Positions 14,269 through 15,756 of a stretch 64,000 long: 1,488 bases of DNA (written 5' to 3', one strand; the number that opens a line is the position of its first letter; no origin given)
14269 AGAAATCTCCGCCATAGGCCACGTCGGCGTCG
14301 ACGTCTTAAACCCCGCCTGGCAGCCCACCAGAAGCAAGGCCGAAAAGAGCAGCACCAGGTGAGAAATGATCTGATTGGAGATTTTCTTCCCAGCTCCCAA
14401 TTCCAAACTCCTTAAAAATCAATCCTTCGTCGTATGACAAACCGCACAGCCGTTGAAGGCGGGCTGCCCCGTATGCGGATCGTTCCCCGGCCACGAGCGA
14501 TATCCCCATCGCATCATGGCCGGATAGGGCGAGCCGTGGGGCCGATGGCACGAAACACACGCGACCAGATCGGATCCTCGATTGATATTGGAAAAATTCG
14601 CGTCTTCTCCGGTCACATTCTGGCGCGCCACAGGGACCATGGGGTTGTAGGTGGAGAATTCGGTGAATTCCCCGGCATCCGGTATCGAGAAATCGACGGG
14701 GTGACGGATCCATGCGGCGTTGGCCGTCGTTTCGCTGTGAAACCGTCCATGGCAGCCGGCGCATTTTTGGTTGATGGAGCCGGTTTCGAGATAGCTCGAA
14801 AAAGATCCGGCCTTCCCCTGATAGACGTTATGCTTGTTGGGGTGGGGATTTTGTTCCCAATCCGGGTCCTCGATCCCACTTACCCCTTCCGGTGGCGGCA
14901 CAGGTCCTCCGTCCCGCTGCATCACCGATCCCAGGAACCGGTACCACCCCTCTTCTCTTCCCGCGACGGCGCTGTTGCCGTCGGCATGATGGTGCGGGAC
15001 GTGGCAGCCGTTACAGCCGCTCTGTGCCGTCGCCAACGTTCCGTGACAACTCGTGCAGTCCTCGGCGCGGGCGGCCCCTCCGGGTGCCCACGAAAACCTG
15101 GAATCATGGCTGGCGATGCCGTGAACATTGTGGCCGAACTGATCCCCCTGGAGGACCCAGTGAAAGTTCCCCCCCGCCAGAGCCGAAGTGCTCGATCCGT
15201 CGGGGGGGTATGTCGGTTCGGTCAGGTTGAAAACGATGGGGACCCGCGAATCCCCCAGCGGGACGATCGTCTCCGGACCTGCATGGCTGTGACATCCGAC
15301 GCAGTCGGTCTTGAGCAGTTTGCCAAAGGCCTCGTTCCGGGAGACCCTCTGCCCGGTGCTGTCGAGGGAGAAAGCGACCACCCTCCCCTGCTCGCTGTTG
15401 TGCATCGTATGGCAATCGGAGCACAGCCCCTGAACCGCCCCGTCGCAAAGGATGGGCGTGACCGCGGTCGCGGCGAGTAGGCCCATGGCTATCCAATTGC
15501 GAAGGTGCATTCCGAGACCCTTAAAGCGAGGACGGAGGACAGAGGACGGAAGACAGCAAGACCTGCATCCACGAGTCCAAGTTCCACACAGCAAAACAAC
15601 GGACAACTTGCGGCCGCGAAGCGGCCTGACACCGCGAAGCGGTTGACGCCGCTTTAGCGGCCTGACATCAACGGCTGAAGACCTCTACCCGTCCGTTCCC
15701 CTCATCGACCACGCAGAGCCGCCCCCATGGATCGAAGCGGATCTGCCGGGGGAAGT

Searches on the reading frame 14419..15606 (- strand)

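Call 3: search_protein_families(library=pfam, proteins=[window:14419-15606:-], max_evalue=0.1)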
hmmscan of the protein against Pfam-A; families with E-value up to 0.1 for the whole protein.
window:14419-15606:- (395 aa): 3 families
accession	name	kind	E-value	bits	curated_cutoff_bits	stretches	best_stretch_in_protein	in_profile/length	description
PF09699.15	Paired_CXXCH_1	-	1.8e-09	37.6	20.6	1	349-394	8-39/41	Doubled CXXCH motif (Paired_CXXCH_1)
PF00034.26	Cytochrom_C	-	0.0029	19.3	21.3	0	343-362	3-24/90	Cytochrome c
PF14522.11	Cytochrome_C7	-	0.0046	17.2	24.8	0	60-109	14-51/67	Cytochrome c7 and related cytochrome c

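Call 14: search_protein_families(library=ncbifam, proteins=[window:14419-15606:-], max_evalue=0.1)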
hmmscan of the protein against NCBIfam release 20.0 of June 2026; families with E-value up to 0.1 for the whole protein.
window:14419-15606:- (395 aa): 1 family
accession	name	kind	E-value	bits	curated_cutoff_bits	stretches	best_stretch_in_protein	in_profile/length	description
TIGR01905.1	paired_CXXCH_1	subfamily_domain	1.3e-05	25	25.2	1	349-366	8-25/41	doubled CXXCH domain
